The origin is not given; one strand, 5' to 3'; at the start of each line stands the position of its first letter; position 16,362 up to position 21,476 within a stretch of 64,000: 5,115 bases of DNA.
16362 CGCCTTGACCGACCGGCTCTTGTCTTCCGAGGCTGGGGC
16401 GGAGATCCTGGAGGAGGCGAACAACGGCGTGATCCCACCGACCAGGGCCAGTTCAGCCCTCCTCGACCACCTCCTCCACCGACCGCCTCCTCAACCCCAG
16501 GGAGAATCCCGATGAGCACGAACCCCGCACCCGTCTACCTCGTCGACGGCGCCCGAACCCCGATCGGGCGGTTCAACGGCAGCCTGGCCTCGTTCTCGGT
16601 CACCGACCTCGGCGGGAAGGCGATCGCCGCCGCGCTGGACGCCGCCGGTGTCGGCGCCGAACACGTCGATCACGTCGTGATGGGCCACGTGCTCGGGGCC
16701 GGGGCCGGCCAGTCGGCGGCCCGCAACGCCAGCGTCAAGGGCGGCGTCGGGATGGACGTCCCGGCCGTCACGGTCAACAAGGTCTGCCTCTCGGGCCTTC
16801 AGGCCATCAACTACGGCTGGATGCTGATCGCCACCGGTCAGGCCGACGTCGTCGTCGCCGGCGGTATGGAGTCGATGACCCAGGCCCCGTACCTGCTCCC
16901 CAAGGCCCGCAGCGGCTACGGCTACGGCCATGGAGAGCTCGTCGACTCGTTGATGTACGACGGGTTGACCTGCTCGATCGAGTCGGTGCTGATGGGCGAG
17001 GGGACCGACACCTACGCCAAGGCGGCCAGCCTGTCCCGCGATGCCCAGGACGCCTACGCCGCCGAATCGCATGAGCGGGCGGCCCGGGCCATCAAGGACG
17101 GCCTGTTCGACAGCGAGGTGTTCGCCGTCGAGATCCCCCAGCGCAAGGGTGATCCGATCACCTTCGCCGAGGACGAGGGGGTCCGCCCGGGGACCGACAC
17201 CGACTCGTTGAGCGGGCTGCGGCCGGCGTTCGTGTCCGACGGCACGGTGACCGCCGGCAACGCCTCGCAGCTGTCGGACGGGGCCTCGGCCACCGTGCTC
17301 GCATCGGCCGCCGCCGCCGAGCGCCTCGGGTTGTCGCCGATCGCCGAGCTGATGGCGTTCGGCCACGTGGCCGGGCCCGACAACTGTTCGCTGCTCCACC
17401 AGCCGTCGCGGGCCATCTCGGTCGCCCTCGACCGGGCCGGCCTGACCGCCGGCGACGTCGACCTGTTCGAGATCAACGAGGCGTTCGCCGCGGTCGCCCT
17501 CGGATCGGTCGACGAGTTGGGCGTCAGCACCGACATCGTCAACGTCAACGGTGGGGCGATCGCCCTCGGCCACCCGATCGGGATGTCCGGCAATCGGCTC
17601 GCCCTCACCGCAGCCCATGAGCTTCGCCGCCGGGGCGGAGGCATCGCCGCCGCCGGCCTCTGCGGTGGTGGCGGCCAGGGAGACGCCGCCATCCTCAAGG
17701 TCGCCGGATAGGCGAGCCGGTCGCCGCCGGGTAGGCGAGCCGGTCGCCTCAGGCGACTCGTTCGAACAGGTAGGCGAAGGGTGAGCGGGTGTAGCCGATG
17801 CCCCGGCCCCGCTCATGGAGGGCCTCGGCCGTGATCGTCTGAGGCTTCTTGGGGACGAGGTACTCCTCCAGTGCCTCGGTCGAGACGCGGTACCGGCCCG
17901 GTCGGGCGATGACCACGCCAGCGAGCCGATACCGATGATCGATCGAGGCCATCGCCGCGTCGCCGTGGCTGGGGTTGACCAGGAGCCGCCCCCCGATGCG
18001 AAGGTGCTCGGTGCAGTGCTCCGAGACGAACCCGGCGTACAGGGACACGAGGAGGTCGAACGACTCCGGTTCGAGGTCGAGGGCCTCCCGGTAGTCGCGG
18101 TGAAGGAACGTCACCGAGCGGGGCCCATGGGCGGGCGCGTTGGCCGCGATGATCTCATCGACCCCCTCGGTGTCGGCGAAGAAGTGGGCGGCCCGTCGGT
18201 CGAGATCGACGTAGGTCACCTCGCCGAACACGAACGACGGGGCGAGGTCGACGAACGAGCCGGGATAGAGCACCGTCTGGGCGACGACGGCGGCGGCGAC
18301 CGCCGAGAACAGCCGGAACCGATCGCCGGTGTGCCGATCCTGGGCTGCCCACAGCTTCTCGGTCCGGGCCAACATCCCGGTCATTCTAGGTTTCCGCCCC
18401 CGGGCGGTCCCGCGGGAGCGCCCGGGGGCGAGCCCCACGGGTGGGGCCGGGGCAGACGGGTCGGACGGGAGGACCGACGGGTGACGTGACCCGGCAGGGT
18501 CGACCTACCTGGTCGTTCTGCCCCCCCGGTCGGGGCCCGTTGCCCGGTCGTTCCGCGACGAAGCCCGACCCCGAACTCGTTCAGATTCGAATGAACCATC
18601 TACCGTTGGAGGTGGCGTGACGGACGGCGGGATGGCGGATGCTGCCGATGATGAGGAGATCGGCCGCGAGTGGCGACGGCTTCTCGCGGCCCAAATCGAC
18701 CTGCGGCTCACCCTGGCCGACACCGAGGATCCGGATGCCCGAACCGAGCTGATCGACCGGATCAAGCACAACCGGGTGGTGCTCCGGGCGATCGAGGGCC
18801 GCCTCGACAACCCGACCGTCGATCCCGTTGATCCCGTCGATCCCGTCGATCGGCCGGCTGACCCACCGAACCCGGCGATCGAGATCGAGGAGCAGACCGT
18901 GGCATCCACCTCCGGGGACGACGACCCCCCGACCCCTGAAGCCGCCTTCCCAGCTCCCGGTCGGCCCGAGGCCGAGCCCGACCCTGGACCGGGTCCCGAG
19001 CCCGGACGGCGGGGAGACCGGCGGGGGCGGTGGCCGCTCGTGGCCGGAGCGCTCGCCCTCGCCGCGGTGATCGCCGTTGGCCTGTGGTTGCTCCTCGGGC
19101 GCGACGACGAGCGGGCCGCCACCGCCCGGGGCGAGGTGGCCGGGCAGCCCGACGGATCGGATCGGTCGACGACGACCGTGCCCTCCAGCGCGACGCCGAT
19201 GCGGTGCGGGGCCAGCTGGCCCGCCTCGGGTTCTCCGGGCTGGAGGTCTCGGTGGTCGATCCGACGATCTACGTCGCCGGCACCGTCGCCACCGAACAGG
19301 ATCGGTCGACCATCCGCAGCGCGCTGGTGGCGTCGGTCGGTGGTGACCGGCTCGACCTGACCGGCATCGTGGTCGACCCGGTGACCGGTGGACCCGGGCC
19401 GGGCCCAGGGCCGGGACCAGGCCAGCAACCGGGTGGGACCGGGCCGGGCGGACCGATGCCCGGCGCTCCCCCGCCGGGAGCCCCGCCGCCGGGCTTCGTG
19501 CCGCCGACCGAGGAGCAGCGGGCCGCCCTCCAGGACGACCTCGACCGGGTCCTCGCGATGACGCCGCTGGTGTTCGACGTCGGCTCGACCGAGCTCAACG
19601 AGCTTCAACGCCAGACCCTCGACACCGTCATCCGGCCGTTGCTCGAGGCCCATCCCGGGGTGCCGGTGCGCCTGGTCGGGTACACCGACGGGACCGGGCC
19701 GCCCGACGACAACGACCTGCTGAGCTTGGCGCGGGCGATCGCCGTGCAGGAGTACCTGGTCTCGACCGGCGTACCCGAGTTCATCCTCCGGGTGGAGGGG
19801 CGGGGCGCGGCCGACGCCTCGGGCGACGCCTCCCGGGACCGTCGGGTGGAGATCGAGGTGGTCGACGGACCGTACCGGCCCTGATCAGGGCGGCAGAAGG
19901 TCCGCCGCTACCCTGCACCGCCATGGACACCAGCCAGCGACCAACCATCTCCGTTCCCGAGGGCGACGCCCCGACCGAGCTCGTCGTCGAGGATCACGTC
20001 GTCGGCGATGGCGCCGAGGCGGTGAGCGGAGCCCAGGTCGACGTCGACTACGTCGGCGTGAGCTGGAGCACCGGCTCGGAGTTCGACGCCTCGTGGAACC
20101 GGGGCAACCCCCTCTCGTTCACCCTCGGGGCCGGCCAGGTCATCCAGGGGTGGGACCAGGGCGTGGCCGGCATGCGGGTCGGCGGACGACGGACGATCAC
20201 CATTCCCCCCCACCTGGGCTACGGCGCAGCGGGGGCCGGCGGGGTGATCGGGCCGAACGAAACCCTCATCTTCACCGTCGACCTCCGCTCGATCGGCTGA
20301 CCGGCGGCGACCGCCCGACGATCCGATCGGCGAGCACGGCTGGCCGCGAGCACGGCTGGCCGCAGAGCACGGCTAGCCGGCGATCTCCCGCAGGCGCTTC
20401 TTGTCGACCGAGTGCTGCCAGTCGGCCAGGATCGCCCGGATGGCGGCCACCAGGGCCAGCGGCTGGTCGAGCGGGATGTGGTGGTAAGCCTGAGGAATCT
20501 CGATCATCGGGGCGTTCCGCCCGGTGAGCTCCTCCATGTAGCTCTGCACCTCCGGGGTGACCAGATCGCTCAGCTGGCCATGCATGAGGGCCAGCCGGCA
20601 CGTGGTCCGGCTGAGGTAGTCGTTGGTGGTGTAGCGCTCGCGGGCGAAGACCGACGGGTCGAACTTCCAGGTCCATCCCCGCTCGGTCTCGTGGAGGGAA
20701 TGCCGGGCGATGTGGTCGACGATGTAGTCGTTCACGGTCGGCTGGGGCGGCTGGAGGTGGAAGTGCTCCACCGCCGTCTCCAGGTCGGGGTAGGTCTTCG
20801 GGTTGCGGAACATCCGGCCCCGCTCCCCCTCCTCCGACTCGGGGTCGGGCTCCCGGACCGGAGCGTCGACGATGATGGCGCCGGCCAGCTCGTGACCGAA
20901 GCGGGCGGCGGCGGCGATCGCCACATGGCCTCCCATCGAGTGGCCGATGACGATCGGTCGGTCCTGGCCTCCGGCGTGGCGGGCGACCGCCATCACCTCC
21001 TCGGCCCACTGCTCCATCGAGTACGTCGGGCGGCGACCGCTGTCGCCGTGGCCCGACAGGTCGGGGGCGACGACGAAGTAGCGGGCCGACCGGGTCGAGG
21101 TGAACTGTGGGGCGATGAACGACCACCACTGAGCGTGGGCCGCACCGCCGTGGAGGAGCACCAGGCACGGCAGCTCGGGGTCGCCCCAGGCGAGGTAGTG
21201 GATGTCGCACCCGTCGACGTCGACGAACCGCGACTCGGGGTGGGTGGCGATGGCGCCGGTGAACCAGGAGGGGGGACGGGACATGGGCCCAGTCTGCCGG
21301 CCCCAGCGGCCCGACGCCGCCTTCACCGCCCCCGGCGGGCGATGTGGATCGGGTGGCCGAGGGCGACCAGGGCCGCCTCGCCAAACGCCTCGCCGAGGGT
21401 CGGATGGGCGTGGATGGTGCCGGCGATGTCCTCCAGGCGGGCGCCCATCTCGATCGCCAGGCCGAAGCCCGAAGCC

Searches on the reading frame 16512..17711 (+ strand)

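Call 63: search_protein_families(library=pfam, proteins=[window:16512-17711:+], max_evalue=0.001)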
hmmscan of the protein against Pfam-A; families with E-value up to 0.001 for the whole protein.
window:16512-17711:+ (399 aa): 4 families
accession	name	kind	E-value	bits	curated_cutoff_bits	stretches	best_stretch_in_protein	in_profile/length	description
PF00108.29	Thiolase_N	-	1.7e-87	293.5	26.4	1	8-266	1-259/260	Thiolase, N-terminal domain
PF02803.24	Thiolase_C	-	2.7e-39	134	27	1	275-396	2-122/123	Thiolase, C-terminal domain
PF00109.32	ketoacyl-synt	-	7.1e-05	23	20.8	1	76-124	160-206/252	Beta-ketoacyl synthase, N-terminal domain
PF22691.2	Thiolase_C_1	-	9.8e-05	22.5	28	0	299-338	21-60/144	Thiolase C-terminal domain-like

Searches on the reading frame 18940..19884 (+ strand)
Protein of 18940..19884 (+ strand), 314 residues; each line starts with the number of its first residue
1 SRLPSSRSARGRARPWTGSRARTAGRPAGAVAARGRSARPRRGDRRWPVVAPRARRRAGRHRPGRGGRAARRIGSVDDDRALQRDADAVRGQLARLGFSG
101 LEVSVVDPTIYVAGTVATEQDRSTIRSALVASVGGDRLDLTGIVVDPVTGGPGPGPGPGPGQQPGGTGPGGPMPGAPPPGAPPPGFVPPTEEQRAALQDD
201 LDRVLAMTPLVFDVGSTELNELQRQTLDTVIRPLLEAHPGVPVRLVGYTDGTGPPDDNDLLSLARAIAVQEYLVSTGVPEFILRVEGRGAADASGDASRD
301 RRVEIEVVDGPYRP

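Call 81: search_protein_families(library=pfam, proteins=[window:18940-19884:+], max_evalue=0.001)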
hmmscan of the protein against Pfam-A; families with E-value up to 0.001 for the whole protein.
window:18940-19884:+ (314 aa): 1 family
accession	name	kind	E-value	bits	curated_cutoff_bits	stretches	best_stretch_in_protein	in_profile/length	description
PF00691.25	OmpA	-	6.6e-14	52.5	27.2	1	212-293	2-84/98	OmpA family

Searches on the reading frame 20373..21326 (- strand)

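Call 63: search_protein_families(library=pfam, proteins=[window:20373-21326:-], max_evalue=0.001)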
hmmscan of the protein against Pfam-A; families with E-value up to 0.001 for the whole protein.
window:20373-21326:- (317 aa): 5 families
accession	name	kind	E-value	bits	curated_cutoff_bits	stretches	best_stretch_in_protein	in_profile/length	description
PF12697.13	Abhydrolase_6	-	5.8e-23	83.1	26.3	1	55-295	1-216/217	Alpha/beta hydrolase family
PF00561.26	Abhydrolase_1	-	5e-22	79.2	25.8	1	54-178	2-123/245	alpha/beta hydrolase fold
PF12146.15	Hydrolase_4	-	4.8e-14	52.7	27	1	54-287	6-237/239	Serine aminopeptidase, S33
PF00975.26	Thioesterase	-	3.6e-05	24.5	26.4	1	55-156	3-103/226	Thioesterase domain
PF20408.4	Abhydrolase_11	-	0.00023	21.4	27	1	95-157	48-109/193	Alpha/beta hydrolase domain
